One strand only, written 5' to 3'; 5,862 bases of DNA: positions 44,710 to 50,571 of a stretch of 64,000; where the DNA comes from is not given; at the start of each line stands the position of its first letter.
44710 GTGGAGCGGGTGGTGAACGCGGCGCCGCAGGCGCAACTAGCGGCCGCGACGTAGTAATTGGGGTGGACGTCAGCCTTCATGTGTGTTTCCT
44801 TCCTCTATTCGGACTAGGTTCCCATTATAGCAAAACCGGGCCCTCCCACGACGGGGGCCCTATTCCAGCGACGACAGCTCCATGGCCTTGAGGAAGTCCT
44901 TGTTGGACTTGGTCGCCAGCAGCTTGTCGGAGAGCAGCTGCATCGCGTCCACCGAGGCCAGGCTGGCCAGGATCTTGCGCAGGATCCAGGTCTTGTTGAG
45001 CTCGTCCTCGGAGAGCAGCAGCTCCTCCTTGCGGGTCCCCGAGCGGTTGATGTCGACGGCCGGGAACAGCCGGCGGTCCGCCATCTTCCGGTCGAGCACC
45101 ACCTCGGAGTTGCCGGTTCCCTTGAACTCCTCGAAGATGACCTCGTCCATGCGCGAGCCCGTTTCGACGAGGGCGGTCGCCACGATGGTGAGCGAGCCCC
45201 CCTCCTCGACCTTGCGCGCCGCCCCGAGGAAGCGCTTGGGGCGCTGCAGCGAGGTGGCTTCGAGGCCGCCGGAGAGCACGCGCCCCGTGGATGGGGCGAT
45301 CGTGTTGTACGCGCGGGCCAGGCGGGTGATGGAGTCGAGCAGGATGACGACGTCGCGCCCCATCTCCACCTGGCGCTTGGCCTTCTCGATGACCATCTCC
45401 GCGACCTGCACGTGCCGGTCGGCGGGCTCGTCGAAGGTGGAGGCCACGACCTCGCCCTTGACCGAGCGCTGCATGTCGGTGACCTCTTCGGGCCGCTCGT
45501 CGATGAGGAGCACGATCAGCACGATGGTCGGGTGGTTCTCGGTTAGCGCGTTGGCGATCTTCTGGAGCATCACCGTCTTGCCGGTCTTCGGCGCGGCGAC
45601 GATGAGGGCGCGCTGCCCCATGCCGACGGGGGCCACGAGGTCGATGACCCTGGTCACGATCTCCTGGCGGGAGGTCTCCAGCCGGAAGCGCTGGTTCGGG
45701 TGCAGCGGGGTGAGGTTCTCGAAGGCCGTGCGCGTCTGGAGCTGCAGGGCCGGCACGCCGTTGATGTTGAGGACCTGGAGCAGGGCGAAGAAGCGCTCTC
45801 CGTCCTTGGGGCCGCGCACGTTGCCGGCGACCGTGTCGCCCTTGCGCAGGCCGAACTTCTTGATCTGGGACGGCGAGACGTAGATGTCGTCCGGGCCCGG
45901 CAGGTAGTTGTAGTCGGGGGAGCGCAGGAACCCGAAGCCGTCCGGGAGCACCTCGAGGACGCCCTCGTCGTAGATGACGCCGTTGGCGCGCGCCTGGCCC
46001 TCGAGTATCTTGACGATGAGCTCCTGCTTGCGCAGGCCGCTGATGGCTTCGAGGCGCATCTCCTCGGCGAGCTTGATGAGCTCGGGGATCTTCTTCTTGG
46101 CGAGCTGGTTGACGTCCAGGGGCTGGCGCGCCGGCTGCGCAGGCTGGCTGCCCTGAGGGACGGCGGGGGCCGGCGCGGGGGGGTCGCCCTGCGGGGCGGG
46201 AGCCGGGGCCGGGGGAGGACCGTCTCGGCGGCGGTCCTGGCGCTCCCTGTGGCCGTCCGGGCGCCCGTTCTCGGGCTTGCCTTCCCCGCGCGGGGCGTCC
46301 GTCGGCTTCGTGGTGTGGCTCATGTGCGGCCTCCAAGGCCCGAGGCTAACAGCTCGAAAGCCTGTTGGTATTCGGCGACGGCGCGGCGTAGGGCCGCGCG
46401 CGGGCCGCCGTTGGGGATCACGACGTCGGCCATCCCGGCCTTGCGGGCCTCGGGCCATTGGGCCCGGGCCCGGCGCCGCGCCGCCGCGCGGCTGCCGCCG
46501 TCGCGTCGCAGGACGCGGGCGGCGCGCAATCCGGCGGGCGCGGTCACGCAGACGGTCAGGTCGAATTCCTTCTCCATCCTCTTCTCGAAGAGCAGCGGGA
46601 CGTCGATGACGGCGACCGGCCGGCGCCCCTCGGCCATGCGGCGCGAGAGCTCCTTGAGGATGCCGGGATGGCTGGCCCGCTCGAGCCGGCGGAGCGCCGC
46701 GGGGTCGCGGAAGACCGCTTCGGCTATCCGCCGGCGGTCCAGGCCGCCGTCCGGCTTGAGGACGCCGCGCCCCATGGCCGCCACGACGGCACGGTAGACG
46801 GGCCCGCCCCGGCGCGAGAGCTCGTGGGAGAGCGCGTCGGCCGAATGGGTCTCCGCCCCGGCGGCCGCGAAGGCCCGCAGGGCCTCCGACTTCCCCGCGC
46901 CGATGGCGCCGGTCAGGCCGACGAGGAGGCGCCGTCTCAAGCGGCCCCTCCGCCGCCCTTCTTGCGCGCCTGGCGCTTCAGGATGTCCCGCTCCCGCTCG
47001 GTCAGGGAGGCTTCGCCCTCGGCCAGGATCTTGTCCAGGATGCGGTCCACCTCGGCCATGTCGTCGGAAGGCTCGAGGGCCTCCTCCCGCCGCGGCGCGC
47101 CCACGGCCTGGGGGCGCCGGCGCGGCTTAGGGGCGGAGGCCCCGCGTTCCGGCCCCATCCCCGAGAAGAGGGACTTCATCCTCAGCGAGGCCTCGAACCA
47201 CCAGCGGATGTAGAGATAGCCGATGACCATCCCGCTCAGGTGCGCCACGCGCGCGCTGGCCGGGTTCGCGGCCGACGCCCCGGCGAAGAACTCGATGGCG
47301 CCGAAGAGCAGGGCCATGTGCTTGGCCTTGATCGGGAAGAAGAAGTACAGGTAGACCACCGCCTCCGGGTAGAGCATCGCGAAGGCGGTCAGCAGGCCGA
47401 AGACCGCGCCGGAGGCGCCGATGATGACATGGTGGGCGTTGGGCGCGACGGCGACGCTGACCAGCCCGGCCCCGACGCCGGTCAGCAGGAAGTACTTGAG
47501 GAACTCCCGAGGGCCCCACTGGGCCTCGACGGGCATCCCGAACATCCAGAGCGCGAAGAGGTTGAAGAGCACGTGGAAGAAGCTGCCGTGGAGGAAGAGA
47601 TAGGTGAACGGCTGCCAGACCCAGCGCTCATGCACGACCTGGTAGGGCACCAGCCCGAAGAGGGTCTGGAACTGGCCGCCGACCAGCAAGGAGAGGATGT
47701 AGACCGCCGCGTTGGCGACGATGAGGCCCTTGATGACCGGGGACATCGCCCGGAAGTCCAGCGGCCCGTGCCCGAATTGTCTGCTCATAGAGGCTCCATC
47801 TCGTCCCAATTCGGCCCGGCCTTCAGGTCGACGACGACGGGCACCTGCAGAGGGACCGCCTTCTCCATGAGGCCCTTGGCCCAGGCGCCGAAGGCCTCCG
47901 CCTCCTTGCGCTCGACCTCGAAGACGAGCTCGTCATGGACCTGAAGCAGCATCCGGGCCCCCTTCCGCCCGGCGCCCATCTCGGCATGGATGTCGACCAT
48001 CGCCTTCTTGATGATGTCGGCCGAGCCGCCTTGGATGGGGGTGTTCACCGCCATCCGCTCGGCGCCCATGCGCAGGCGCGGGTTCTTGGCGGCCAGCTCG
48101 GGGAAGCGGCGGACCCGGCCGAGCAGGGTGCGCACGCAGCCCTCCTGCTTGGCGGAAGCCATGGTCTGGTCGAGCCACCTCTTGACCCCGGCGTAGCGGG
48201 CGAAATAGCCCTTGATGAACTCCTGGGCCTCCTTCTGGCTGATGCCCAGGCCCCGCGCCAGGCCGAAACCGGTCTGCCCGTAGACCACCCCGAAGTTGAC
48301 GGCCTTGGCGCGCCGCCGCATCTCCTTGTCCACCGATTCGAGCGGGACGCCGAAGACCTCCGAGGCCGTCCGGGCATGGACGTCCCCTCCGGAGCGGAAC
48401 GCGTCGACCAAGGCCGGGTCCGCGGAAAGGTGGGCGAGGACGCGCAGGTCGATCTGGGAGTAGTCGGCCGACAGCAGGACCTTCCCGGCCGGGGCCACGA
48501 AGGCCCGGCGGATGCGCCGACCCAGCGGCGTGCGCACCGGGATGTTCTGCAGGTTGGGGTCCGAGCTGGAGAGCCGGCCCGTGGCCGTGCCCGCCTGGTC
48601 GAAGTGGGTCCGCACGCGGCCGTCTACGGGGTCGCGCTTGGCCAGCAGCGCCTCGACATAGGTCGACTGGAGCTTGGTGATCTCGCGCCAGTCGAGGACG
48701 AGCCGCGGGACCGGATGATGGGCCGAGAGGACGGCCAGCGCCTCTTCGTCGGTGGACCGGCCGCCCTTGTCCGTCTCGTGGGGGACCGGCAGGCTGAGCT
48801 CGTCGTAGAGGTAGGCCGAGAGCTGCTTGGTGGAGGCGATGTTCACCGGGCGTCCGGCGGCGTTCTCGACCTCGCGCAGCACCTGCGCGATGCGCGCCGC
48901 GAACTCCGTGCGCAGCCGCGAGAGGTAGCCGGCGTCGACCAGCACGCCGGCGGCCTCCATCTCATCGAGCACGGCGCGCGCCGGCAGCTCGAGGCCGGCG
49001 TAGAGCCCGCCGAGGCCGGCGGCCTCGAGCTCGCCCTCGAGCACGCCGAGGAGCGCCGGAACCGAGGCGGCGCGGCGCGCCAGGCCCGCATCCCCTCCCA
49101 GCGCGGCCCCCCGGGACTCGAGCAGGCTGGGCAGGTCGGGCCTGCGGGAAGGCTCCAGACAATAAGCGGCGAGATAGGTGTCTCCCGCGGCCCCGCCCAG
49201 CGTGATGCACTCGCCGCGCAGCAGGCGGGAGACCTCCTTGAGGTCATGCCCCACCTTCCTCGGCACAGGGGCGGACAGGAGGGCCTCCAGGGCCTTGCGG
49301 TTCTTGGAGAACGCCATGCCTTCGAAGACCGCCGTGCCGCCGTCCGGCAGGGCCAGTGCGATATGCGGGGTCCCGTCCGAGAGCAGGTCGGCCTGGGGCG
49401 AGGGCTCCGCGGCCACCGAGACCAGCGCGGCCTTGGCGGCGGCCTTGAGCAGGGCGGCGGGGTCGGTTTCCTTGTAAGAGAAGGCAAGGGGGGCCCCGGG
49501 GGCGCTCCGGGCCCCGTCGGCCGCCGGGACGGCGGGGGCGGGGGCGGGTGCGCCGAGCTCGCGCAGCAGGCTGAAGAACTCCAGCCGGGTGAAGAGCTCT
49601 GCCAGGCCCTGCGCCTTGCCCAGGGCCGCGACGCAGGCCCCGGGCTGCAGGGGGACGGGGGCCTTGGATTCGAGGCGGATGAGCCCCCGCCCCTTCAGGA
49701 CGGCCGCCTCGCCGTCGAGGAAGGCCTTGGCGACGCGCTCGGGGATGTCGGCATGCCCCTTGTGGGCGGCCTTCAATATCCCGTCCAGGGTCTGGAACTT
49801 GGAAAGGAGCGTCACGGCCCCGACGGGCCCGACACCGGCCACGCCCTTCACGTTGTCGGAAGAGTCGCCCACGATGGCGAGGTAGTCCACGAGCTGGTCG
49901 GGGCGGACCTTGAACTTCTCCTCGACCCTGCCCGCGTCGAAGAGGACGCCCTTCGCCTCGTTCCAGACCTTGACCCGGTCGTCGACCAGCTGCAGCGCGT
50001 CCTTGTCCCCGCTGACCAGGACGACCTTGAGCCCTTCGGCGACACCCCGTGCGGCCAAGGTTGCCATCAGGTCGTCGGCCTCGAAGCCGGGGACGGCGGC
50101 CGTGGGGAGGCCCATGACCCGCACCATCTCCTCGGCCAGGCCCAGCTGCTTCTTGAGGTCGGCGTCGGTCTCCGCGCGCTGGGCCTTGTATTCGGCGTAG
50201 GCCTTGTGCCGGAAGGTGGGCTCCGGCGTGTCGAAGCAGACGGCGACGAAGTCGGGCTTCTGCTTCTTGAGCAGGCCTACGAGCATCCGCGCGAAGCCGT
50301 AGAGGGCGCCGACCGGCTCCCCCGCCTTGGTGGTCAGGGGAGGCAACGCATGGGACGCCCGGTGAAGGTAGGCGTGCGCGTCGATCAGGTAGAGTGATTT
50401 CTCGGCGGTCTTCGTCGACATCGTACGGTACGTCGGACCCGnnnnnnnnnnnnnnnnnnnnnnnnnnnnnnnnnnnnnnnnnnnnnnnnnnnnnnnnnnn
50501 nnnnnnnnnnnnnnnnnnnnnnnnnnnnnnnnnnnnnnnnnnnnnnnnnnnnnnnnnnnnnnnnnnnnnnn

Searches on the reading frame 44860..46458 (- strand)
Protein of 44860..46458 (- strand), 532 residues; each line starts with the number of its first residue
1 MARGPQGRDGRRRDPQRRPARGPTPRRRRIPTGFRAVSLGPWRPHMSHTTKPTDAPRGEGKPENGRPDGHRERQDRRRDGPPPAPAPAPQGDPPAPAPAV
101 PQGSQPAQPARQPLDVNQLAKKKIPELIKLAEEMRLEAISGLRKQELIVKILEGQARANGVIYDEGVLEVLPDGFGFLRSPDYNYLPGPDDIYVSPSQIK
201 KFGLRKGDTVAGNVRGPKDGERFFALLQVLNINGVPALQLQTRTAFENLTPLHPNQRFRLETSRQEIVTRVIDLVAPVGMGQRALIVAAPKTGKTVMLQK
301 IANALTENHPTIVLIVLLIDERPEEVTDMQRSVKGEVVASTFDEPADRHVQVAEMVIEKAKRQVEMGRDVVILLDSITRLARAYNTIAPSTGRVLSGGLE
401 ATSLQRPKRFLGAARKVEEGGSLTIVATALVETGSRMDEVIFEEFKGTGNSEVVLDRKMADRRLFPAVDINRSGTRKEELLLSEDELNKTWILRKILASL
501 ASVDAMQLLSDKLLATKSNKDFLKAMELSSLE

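Call 40: search_protein_families(library=pfam, proteins=[window:44860-46458:-], max_evalue=0.001)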
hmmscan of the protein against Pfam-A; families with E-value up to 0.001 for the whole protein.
window:44860-46458:- (532 aa): 3 families
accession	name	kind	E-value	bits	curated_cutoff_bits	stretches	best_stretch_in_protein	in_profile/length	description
PF07497.18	Rho_RNA_bind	-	6.1e-32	109.7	27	1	165-235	2-70/73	Rho termination factor, RNA-binding domain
PF00006.31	ATP-synt_ab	-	3.4e-30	105.7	29.5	1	270-473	3-211/213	ATP synthase alpha/beta family, nucleotide-binding domain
PF07498.18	Rho_N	-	1.6e-11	44.4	24.9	1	118-160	1-43/43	Rho termination factor, N-terminal domain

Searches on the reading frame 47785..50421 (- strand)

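Call 40: search_protein_families(library=pfam, proteins=[window:47785-50421:-], max_evalue=0.001)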
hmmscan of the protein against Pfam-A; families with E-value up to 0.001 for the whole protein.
window:47785-50421:- (878 aa): 3 families
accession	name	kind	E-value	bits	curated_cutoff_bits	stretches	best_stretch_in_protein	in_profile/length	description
PF00476.26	DNA_pol_A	-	4.2e-146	487.2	34.3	1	499-874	3-381/381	DNA polymerase family A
PF02739.22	5_3_exonuc_N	-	1.6e-51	174.7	34.3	1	10-170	2-163/164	5'-3' exonuclease, N-terminal resolvase-like domain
PF01367.25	5_3_exonuc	-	3.5e-18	66.3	40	1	172-262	1-88/97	5'-3' exonuclease, C-terminal SAM fold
